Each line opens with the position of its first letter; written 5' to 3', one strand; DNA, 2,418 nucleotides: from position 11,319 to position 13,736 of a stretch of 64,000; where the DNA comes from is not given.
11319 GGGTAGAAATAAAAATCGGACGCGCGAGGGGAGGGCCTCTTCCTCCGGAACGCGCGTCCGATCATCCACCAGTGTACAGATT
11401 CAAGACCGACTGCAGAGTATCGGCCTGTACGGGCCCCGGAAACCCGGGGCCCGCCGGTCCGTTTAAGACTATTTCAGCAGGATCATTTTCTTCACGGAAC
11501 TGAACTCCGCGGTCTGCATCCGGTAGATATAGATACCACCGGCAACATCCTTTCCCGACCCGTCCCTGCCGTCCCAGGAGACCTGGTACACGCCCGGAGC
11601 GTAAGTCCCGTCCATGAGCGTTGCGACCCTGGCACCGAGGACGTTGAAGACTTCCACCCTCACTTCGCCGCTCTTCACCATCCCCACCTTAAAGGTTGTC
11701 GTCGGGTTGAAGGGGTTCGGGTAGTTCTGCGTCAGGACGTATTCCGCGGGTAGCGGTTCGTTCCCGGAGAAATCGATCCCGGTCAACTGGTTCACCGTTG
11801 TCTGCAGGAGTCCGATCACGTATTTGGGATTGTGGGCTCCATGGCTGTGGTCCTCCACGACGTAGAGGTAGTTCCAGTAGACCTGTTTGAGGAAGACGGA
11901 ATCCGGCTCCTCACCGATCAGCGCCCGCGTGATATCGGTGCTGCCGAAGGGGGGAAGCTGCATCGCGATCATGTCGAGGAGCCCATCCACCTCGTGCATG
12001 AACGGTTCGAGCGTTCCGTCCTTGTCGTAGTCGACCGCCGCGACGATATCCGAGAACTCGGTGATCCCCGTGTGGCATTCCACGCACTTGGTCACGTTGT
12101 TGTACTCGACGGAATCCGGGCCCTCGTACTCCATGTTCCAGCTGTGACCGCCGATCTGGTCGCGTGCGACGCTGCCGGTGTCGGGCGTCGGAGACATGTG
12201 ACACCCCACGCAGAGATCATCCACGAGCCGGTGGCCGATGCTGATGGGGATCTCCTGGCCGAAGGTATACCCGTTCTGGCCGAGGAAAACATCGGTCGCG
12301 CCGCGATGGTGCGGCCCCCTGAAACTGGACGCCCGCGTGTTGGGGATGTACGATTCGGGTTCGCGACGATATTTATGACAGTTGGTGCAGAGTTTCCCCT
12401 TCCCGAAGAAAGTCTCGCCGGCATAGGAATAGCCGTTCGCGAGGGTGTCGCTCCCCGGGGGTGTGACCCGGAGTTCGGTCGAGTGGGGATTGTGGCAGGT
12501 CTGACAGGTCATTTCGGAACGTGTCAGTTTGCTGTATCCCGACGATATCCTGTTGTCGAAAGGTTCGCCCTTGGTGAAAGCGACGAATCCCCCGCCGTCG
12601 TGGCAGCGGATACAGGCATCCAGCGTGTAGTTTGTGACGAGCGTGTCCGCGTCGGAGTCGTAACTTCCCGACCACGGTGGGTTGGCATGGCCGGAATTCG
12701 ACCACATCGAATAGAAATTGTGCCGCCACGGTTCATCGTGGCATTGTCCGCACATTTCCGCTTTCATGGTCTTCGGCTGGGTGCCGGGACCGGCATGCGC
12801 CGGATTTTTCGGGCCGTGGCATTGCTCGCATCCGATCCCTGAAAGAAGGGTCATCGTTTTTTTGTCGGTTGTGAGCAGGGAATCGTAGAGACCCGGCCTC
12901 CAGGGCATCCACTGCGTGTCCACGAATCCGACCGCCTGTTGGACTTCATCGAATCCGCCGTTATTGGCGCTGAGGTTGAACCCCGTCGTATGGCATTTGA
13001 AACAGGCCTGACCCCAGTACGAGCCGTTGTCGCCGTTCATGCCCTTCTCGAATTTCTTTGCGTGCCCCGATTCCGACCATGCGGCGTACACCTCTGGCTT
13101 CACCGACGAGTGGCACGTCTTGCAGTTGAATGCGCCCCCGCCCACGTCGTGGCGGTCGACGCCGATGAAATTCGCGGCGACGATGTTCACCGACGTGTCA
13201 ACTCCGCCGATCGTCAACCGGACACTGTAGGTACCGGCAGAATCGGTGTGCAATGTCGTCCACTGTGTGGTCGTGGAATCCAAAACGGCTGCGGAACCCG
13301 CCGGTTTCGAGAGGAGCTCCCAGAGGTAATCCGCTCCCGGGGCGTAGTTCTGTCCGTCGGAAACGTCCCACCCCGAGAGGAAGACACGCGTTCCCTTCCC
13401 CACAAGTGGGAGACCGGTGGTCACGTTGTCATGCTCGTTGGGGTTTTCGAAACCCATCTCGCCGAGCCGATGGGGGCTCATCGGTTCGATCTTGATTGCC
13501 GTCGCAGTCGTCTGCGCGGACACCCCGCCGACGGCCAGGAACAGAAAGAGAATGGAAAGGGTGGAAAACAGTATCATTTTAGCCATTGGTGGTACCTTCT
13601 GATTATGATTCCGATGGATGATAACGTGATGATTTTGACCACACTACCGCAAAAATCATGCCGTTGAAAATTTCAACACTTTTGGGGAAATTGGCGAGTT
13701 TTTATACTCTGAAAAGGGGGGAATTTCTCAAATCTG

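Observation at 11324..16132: Tandem duplicated nine-heme cytochromes exported via the type IX secretion system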

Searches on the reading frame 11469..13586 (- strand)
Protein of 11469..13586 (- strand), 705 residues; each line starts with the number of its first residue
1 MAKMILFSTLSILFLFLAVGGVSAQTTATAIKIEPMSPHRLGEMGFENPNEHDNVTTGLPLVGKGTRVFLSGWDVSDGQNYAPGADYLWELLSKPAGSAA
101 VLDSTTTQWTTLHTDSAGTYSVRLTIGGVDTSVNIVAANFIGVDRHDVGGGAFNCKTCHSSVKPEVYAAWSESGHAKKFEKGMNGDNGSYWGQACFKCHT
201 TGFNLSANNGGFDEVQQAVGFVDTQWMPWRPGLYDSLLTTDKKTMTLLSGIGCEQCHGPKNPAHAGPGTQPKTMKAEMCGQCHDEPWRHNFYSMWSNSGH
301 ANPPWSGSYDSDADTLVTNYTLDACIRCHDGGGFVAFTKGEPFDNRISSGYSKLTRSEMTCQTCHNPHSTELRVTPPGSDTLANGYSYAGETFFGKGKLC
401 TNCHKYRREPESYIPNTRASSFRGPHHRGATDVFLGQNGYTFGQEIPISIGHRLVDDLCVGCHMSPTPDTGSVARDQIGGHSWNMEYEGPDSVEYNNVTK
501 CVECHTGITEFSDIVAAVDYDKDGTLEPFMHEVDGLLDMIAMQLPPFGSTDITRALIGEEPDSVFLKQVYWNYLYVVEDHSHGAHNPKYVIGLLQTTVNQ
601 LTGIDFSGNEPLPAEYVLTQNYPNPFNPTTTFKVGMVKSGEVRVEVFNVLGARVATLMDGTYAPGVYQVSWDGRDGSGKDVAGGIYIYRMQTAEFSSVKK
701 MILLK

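Call 4: search_protein_families(library=pfam, proteins=[window:11469-13586:-], max_evalue=1)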
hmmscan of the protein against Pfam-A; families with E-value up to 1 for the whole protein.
window:11469-13586:- (705 aa): 10 families
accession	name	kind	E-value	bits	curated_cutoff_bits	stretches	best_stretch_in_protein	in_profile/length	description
PF14522.11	Cytochrome_C7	-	4e-14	52.6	24.8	3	151-204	12-53/67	Cytochrome c7 and related cytochrome c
PF13435.11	Cytochrome_C554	-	1.1e-10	42.7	20.8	3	155-205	2-61/84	Cytochrome c554 and c-prime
PF14537.11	Cytochrom_c3_2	-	6.9e-10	39.7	25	2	319-371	23-70/79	Cytochrome c3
PF22113.1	Mtrc-MtrF_II-IV_dom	-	2.3e-09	37.5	30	2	252-406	8-129/176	Outer membrane cytochrome MtrC/MtrF-like, domains II/IV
PF09699.15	Paired_CXXCH_1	-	3e-09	36.9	20.6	2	252-285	8-38/41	Doubled CXXCH motif (Paired_CXXCH_1)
PF13860.13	FlgD_ig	-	4.7e-08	33.3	27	1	638-692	21-75/79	FlgD Ig-like domain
PF02335.20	Cytochrom_C552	-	2e-06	27.5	24.1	2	324-404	89-175/438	Cytochrome c552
PF18962.6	Por_Secre_tail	-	0.00063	20.4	27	1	622-702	2-74/75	Secretion system C-terminal sorting domain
PF13585.12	CHU_C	-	0.015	15.8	27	1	630-692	16-72/86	CHU_C Type IX secretion signal domain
PF22352.2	K319L-like_PKD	-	0.062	13.8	27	1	66-126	12-68/84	K319L-like, PKD domain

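Call 5: search_protein_families(library=ncbifam, proteins=[window:11469-13586:-], max_evalue=1)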
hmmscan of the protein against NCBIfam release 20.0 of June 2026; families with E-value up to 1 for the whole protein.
window:11469-13586:- (705 aa): 18 families
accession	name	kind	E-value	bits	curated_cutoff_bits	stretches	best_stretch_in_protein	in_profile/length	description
NF041198.1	UshA_like_PCGU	equivalog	2.4e-10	39.6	275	1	151-291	407-516/519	UshA-like (seleno)protein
NF033707.1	T9SS_sortase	equivalog_domain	1.8e-09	35.8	420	1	619-693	999-1078/1095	type IX secretion system sortase PorU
TIGR04183.1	Por_Secre_tail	domain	8e-08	32.2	23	1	622-702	2-70/72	T9SS type A sorting domain-containing protein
TIGR03508.1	decahem_SO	subfamily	7.5e-07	28.9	192.2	1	242-414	26-184/258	DmsE family decaheme c-type cytochrome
NF005176.1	PRK06655.1-1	equivalog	9.6e-05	22.4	230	1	638-693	95-150/197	flagellar hook assembly protein FlgD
TIGR01905.1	paired_CXXCH_1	subfamily_domain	0.00035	20.4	25.2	1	360-371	8-19/41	doubled CXXCH domain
TIGR03507.1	decahem_SO1788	subfamily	0.002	16.6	209.3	1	248-463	159-302/672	OmcA/MtrC family decaheme c-type cytochrome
NF038113.1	T9SSA_dep_M36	equivalog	0.0034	15.6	885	1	620-703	794-868/869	T9SS-dependent M36 family metallopeptidase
NF052323.1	T9SSA_dep_M6i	equivalog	0.0038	15.2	600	1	619-692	958-1026/1043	T9SS-dependent M6-like inactivated metalloprotease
NF009276.0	PRK12633.1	equivalog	0.0057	16.4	383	1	640-693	129-182/234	flagellar basal body rod modification protein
NF053608.1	Lsa66_OmpA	equivalog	0.0098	14.3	700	1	667-693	203-229/581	fibronectin-binding adhesin Lsa66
NF052228.1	T9SS_PorZ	equivalog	0.017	13.5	260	1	622-695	676-745/757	type IX secretion system anionic LPS delivery protein PorZ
NF041321.1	Alpha-amyl_MalA_Halo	equivalog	0.018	13.4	875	1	82-167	24-105/666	alpha-amylase MalA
NF041895.1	choice_anch_V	domain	0.094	12.8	42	1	349-388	17-55/150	choice-of-anchor V domain-containing protein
NF009452.0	PRK12812.1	equivalog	0.11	11.7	258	1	642-692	154-206/289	flagellar basal body rod modification protein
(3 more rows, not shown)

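Call 18: list_cluster_members(proteins=[P0098, P0006, P0059, window:13953-16052:-, window:11469-13586:-])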
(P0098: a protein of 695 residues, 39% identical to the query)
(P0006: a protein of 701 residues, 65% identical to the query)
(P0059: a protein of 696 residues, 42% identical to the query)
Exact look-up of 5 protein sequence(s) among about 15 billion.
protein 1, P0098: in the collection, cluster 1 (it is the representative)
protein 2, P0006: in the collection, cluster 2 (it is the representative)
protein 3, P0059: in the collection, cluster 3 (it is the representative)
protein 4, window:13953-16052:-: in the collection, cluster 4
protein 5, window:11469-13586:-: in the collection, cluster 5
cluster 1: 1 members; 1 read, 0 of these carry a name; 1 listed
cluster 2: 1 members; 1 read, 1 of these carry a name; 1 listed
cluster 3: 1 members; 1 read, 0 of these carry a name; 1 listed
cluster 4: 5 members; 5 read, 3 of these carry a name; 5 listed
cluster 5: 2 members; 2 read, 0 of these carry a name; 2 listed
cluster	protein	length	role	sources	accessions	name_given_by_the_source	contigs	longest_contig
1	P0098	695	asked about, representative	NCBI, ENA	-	-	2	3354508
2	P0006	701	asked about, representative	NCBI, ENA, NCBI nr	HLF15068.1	MAG TPA: multiheme c-type cytochrome [Bacteroidota bacterium] | multiheme c-type cytochrome [Bacteroidota bacterium]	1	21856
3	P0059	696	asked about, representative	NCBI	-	-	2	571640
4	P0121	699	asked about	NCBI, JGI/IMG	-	-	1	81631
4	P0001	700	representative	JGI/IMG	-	hypothetical protein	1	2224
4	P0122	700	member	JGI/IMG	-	hypothetical protein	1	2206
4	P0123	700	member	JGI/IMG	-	hypothetical protein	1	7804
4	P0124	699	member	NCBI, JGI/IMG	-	-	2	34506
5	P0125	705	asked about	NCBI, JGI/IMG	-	-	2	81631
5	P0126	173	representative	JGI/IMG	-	-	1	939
